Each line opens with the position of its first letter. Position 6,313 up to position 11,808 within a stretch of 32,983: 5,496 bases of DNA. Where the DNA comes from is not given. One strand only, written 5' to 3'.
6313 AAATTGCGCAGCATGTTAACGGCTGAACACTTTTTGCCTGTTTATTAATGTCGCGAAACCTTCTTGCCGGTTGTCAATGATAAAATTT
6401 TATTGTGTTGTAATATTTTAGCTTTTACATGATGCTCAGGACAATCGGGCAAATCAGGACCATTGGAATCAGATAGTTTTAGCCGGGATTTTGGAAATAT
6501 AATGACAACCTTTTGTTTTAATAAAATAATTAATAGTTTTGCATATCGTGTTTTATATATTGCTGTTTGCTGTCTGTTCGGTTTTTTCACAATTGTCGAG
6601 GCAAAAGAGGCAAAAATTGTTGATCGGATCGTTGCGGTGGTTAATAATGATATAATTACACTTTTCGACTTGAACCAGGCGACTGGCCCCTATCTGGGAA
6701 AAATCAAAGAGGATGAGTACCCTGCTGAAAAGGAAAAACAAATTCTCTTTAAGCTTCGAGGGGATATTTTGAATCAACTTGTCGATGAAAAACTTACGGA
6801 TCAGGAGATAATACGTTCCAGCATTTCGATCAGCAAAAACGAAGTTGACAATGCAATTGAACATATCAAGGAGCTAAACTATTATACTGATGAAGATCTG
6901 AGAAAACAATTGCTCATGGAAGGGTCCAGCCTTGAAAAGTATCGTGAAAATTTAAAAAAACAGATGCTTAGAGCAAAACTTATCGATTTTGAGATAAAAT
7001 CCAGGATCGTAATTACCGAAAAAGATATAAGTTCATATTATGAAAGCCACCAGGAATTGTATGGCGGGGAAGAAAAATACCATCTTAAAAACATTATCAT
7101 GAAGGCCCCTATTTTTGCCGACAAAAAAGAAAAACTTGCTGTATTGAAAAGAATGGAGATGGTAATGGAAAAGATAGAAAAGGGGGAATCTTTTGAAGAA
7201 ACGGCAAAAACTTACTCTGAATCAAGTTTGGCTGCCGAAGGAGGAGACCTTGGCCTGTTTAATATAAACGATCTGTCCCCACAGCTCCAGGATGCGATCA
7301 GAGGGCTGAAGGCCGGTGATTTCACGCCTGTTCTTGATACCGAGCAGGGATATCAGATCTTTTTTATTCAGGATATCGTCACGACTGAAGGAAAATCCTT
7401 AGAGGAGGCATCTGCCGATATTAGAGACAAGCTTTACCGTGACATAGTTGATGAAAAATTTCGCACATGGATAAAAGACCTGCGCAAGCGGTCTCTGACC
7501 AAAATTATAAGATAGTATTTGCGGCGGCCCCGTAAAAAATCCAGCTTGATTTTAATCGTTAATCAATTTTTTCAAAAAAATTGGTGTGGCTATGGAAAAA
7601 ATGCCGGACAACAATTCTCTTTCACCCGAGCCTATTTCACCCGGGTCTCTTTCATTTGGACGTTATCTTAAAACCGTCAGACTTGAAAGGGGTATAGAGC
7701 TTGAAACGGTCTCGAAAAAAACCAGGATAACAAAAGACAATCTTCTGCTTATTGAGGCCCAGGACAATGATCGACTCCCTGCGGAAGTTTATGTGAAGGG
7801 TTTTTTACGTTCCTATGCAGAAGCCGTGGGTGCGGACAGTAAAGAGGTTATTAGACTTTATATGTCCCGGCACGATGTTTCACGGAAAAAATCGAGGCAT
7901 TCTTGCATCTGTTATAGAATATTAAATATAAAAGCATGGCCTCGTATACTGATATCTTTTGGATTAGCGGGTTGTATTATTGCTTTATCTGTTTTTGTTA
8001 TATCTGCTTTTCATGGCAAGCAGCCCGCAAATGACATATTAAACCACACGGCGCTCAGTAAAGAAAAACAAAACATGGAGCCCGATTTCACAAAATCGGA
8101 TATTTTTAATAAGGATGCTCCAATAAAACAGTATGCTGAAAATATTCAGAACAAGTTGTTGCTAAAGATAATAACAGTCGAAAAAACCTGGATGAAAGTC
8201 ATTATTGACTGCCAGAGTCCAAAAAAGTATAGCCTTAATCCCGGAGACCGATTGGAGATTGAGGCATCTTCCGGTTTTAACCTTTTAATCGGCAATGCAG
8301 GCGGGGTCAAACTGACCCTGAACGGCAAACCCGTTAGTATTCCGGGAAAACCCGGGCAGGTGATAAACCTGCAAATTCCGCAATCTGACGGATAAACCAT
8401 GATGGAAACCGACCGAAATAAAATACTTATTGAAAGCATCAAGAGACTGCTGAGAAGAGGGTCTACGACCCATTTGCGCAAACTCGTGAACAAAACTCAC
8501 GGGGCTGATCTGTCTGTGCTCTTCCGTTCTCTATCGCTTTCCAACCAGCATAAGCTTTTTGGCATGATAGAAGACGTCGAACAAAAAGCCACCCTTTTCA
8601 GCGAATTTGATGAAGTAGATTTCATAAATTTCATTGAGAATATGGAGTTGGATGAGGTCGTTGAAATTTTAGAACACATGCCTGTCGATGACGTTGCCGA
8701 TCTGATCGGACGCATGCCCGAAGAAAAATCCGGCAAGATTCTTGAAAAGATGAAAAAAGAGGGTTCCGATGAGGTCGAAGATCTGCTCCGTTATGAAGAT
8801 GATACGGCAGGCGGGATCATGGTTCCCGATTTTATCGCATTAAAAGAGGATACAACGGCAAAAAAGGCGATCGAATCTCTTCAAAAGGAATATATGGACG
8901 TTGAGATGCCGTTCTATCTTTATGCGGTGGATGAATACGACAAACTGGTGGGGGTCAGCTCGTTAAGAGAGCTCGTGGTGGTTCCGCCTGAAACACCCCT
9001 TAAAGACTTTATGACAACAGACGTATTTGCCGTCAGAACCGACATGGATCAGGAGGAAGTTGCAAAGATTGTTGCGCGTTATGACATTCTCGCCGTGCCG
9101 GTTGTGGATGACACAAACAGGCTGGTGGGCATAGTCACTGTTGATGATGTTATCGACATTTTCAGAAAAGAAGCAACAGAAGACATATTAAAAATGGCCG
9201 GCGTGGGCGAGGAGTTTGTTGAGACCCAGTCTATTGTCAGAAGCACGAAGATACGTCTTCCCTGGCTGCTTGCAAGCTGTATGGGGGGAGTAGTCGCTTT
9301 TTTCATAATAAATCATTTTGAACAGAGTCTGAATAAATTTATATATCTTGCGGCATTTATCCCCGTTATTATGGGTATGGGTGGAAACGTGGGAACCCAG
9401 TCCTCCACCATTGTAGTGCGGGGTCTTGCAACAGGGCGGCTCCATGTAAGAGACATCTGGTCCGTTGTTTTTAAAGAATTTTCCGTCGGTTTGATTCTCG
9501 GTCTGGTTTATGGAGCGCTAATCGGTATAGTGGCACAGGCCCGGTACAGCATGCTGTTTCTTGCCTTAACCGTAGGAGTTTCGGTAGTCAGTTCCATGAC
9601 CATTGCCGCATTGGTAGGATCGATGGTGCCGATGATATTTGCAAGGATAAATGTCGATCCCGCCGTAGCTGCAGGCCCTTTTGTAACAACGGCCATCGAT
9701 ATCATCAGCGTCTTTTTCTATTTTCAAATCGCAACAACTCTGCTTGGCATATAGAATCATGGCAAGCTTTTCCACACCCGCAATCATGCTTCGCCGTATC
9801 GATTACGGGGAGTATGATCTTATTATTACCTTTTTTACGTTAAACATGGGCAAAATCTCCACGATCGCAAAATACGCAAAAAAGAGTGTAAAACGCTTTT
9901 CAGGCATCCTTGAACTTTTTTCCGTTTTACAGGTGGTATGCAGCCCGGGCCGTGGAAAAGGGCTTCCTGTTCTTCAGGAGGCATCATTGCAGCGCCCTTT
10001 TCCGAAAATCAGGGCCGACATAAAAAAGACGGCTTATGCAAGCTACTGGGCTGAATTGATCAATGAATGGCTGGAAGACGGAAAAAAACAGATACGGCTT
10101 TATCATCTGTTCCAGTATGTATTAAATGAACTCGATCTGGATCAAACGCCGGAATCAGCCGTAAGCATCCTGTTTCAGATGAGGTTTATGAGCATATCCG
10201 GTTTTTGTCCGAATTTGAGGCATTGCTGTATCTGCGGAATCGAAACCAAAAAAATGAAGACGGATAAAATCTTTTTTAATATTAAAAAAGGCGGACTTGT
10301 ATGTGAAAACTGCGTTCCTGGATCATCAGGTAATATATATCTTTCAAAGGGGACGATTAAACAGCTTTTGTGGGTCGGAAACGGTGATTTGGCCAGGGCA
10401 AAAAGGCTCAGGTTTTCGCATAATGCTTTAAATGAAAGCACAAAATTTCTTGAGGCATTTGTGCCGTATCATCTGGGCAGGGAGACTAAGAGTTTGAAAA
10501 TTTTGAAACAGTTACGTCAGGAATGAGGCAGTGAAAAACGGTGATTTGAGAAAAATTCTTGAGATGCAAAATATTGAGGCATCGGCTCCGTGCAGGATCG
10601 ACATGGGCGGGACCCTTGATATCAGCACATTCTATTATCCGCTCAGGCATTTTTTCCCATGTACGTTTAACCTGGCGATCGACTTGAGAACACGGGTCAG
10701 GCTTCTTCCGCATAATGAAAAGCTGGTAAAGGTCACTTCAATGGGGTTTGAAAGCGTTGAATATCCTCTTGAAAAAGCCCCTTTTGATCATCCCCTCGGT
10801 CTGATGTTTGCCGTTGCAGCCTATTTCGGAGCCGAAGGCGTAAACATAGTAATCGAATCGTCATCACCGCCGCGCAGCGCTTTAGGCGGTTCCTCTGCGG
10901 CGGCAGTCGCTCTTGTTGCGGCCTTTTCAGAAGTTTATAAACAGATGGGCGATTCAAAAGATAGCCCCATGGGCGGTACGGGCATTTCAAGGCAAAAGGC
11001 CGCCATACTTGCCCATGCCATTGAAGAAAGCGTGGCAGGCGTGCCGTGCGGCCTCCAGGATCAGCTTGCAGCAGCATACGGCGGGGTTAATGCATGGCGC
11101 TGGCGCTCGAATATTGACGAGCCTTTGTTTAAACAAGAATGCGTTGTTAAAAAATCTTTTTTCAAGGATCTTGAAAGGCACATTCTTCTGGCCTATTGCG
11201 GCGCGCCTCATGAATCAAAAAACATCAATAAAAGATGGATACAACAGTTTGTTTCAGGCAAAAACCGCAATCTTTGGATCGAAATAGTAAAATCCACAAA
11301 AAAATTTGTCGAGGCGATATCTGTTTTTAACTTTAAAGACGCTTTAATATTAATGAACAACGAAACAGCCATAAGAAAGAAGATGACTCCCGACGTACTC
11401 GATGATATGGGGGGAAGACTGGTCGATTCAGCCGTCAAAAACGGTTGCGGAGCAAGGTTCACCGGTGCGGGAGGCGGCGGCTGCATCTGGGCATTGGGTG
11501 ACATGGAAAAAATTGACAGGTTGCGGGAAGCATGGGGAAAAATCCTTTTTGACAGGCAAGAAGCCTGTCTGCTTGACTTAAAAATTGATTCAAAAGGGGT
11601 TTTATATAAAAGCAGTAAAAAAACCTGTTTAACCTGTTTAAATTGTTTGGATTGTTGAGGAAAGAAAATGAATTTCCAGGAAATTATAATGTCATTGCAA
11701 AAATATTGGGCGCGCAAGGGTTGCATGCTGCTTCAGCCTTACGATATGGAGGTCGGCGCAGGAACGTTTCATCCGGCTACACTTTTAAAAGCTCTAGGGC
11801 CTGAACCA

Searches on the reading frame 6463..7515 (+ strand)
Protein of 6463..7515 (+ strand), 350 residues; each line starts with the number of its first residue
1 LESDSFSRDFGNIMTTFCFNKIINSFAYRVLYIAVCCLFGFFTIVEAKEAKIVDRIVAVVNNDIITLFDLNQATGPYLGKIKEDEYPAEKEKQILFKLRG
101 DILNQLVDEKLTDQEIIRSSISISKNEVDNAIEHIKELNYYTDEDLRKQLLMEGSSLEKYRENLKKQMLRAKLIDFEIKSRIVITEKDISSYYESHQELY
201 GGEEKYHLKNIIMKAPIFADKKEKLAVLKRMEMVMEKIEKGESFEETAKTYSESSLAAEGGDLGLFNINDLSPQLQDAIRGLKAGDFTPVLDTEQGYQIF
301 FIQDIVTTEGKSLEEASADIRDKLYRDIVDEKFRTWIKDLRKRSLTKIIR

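Call 5: search_protein_families(library=pfam, proteins=[window:6463-7515:+], max_evalue=0.00001)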
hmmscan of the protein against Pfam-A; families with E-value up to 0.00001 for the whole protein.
window:6463-7515:+ (350 aa): 6 families
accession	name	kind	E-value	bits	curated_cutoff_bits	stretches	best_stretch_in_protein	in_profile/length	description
PF00639.27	Rotamase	-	9.2e-16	59.1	21.7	1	218-302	9-95/97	PPIC-type PPIASE domain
PF09312.16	SurA_N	-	2.2e-15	57.3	30.8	1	53-172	1-116/118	SurA N-terminal domain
PF13145.12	Rotamase_2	-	3.7e-15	57.2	27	1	184-317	1-120/121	PPIC-type PPIASE domain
PF13624.11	SurA_N_3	-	9.2e-14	52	27.2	1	24-173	10-161/162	SurA-like N-terminal domain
PF13616.12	Rotamase_3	-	1.1e-13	52.2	22.5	1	204-300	14-110/116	PPIC-type PPIASE domain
PF13623.11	SurA_N_2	-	8.7e-07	29.3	28.5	1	32-137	14-124/145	SurA-like N-terminal domain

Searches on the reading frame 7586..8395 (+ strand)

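Call 5: search_protein_families(library=pfam, proteins=[window:7586-8395:+], max_evalue=0.00001)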
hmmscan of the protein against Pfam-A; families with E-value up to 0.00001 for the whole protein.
window:7586-8395:+ (269 aa): 2 families
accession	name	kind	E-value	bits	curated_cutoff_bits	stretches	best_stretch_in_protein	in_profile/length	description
PF13413.12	HTH_25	-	3.2e-19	69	24.6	1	27-88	1-62/62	Helix-turn-helix domain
PF13464.11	RodZ_C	-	4.2e-13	49.5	23.9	1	198-262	5-71/72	RodZ C-terminal domain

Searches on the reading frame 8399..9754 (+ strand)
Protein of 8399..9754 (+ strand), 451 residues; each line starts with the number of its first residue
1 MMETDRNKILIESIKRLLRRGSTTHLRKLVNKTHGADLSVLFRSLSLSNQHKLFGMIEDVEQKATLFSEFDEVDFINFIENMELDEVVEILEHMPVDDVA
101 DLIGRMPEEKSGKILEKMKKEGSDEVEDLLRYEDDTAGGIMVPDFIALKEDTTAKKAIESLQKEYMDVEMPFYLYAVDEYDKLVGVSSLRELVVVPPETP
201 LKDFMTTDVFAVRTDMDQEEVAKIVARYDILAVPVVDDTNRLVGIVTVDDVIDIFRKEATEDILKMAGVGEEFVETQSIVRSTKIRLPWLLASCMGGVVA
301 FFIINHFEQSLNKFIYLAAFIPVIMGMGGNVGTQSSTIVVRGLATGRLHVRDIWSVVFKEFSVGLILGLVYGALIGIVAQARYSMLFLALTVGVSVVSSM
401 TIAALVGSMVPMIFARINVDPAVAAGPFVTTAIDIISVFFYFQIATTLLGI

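Call 5: search_protein_families(library=pfam, proteins=[window:8399-9754:+], max_evalue=0.00001)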
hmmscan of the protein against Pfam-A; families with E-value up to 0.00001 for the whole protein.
window:8399-9754:+ (451 aa): 3 families
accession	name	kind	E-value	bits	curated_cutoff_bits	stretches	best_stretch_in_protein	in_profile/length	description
PF01769.21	MgtE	-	1.1e-36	126.2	27.6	1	321-443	1-124/125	Divalent cation transporter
PF03448.22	MgtE_N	-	3.5e-20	72.9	25.9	1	34-135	2-102/102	MgtE intracellular N domain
PF00571.33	CBS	-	5.3e-19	68.7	24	1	202-255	2-55/57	CBS domain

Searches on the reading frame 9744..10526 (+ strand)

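Call 5: search_protein_families(library=pfam, proteins=[window:9744-10526:+], max_evalue=0.00001)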
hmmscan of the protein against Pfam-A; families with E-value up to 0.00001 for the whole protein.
window:9744-10526:+ (260 aa): 2 families
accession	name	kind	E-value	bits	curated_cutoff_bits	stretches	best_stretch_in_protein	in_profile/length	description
PF02565.21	RecO_C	-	5.7e-29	101.3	22.1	1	90-251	1-156/157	Recombination protein O C terminal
PF11967.14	RecO_N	-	1.1e-19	70.7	27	1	6-86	1-80/80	Recombination protein O N terminal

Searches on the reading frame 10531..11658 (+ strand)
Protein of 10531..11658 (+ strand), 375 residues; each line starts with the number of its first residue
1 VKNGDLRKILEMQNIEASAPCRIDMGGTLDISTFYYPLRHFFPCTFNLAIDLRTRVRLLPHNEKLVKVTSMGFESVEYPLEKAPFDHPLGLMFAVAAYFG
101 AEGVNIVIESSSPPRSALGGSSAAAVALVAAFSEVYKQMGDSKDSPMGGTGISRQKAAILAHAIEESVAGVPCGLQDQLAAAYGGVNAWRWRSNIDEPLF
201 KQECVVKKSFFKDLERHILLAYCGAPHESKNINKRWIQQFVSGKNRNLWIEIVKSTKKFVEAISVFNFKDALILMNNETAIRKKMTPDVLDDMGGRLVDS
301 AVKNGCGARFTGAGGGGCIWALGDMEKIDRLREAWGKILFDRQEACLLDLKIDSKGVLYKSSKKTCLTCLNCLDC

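Call 5: search_protein_families(library=pfam, proteins=[window:10531-11658:+], max_evalue=0.00001)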
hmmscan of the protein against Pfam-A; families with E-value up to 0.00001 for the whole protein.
window:10531-11658:+ (375 aa): 1 family
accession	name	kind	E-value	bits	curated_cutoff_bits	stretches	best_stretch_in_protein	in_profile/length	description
PF00288.32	GHMP_kinases_N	-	3.7e-14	53.2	22.3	1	95-185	10-87/87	GHMP kinases N terminal domain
